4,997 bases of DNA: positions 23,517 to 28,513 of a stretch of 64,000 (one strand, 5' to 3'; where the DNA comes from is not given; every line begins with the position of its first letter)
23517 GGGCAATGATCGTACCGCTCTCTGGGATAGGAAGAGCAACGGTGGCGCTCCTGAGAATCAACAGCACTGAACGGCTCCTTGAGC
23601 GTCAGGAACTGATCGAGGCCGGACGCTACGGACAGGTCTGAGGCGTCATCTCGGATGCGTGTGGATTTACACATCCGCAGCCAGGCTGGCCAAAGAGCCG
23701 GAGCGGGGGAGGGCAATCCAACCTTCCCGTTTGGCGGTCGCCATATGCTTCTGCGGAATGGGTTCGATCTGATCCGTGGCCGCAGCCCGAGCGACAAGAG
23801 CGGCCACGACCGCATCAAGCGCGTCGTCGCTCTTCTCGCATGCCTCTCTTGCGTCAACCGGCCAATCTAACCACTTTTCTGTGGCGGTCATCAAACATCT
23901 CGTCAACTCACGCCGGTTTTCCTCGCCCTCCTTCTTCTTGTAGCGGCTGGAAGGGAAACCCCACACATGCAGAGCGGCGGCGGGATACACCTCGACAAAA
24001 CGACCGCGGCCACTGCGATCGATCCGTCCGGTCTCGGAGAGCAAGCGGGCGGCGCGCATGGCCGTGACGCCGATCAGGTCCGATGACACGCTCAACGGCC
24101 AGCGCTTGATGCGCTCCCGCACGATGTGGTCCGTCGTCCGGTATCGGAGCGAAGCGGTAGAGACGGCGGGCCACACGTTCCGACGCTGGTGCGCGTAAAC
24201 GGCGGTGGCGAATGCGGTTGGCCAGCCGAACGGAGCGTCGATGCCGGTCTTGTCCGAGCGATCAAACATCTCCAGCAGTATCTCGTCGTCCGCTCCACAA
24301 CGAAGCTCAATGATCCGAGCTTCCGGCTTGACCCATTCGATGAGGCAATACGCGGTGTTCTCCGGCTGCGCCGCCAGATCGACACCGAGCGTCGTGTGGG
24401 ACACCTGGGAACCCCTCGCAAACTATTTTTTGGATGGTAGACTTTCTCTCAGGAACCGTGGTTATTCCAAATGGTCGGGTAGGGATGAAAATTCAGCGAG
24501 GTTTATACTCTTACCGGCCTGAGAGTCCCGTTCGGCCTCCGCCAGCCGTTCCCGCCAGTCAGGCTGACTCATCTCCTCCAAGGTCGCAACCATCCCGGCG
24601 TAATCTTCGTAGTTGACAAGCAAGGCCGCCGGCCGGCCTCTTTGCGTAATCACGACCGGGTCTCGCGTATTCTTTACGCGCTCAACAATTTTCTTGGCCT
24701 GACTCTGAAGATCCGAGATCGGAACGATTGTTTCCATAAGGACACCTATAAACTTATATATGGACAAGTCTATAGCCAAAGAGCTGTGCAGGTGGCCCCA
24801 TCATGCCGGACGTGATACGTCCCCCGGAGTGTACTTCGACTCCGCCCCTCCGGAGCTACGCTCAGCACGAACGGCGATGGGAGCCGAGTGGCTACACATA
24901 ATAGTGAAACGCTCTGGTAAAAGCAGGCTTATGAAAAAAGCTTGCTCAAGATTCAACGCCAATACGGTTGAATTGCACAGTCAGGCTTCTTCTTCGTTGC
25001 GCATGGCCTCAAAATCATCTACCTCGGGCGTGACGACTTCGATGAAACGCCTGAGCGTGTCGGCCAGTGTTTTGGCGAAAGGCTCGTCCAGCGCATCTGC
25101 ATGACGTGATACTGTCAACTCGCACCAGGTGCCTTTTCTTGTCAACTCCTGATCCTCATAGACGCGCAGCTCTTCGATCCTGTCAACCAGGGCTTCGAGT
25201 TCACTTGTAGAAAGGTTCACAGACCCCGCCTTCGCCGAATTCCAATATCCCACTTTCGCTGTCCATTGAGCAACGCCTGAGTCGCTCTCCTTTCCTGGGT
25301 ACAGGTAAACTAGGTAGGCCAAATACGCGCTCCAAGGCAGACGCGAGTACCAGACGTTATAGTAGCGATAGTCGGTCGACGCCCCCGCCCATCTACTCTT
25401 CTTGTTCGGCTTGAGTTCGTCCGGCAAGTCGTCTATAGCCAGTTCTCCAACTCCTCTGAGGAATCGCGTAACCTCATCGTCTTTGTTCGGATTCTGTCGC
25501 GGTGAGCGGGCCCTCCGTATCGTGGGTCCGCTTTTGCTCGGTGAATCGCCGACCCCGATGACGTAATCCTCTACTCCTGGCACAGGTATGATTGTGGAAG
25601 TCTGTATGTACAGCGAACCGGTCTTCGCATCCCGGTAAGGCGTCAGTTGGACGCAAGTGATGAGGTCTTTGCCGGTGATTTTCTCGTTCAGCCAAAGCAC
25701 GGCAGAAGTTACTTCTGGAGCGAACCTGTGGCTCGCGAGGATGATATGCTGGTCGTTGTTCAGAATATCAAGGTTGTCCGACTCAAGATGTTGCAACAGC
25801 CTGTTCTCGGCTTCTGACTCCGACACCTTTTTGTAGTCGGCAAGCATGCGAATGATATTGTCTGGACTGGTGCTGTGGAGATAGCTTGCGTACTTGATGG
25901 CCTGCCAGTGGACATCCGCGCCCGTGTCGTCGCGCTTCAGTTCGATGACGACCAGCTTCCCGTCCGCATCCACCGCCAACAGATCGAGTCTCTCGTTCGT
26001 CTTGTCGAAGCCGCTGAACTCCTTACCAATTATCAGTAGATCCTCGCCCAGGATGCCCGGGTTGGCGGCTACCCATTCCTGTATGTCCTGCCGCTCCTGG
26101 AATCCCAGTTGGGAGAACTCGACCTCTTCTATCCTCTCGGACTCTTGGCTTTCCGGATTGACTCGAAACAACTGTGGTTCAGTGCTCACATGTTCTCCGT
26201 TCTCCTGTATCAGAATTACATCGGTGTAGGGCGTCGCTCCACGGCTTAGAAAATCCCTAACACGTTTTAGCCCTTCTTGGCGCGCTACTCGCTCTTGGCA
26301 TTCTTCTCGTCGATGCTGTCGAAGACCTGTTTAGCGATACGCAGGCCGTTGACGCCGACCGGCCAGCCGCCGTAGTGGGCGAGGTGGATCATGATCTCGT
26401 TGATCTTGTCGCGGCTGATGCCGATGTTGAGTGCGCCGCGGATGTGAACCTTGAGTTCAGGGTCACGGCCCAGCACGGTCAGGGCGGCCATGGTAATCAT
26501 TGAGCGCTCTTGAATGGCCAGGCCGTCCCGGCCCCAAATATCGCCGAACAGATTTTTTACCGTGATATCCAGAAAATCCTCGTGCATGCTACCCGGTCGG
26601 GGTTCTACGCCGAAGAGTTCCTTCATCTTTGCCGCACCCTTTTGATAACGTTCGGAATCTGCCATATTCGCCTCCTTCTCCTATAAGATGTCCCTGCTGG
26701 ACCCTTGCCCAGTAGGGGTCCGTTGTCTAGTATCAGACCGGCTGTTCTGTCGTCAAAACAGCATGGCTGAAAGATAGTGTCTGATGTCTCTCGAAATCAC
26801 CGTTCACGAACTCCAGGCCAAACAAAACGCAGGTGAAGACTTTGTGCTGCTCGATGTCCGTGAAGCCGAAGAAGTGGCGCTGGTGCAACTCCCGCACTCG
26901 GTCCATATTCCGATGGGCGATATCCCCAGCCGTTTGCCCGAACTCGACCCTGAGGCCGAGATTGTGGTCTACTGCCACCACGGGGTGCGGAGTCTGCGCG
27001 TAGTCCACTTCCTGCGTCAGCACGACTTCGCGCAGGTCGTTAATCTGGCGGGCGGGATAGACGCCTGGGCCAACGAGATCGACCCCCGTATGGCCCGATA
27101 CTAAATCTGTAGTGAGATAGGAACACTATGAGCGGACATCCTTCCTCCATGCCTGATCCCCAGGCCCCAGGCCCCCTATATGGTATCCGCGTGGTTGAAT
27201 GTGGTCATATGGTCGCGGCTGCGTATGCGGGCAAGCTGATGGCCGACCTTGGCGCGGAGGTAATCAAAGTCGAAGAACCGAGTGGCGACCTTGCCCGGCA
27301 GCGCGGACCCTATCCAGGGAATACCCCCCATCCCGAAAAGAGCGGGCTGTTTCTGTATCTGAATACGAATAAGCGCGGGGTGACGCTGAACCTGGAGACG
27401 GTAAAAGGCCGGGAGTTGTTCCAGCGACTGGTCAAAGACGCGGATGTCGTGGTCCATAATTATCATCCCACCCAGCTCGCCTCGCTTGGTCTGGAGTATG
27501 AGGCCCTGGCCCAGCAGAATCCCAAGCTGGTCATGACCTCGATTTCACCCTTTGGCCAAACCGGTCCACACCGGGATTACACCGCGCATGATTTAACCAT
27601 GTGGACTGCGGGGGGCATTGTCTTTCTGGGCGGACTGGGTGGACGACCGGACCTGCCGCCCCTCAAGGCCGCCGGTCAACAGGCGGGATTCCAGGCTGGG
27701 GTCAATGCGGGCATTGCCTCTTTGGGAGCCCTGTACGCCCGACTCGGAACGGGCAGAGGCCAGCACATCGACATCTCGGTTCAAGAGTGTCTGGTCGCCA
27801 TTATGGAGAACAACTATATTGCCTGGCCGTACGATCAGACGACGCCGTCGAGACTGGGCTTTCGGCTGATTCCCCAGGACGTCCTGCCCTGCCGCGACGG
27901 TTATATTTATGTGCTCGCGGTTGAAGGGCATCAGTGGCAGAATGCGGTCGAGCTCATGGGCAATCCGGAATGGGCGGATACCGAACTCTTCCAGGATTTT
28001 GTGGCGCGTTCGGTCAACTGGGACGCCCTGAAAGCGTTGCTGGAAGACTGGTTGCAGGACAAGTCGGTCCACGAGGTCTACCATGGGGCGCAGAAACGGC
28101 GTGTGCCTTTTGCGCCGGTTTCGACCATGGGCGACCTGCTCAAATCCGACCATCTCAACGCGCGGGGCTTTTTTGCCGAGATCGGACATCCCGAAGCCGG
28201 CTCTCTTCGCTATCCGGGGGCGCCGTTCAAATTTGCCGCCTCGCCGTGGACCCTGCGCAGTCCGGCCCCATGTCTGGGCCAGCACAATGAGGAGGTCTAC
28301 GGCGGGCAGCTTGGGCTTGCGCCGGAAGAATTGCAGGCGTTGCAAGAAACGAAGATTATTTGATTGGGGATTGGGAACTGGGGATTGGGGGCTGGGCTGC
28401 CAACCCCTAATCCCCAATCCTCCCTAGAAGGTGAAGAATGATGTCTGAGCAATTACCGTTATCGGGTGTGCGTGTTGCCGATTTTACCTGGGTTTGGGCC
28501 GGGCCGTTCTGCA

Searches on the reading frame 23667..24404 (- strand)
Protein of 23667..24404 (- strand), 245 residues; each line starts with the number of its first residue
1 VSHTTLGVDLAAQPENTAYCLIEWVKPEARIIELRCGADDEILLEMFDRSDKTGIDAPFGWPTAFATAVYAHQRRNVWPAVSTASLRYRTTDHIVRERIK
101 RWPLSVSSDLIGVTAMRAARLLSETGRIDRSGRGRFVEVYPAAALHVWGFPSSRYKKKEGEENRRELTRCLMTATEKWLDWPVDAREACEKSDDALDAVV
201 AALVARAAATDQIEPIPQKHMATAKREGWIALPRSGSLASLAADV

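Call 38: search_protein_families(library=pfam, proteins=[window:23667-24404:-], max_evalue=0.00001)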
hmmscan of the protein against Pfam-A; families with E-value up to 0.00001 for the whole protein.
window:23667-24404:- (245 aa): 1 family
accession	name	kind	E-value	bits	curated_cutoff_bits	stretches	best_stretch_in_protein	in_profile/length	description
PF04250.19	DUF429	-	8.2e-29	101.3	23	1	7-220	1-212/214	Protein of unknown function (DUF429)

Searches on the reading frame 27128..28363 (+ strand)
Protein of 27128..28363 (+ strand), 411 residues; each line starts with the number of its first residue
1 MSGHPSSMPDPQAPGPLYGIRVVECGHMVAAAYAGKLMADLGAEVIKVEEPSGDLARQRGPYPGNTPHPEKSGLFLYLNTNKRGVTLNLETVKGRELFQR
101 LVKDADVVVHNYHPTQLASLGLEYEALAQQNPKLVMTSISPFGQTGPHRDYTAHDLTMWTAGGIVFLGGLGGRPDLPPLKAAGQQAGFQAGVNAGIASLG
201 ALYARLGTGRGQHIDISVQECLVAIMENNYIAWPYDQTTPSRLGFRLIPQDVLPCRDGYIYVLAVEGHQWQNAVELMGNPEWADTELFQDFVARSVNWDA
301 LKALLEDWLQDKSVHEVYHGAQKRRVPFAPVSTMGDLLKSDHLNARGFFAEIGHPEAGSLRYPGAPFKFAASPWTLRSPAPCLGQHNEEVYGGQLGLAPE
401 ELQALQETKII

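Call 38: search_protein_families(library=pfam, proteins=[window:27128-28363:+], max_evalue=0.00001)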
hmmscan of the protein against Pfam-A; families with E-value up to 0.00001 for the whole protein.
window:27128-28363:+ (411 aa): 1 family
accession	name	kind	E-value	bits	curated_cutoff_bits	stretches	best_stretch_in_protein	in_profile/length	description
PF02515.22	CoA_transf_3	-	4.9e-102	342.2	23.3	1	17-387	1-366/366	CoA-transferase family III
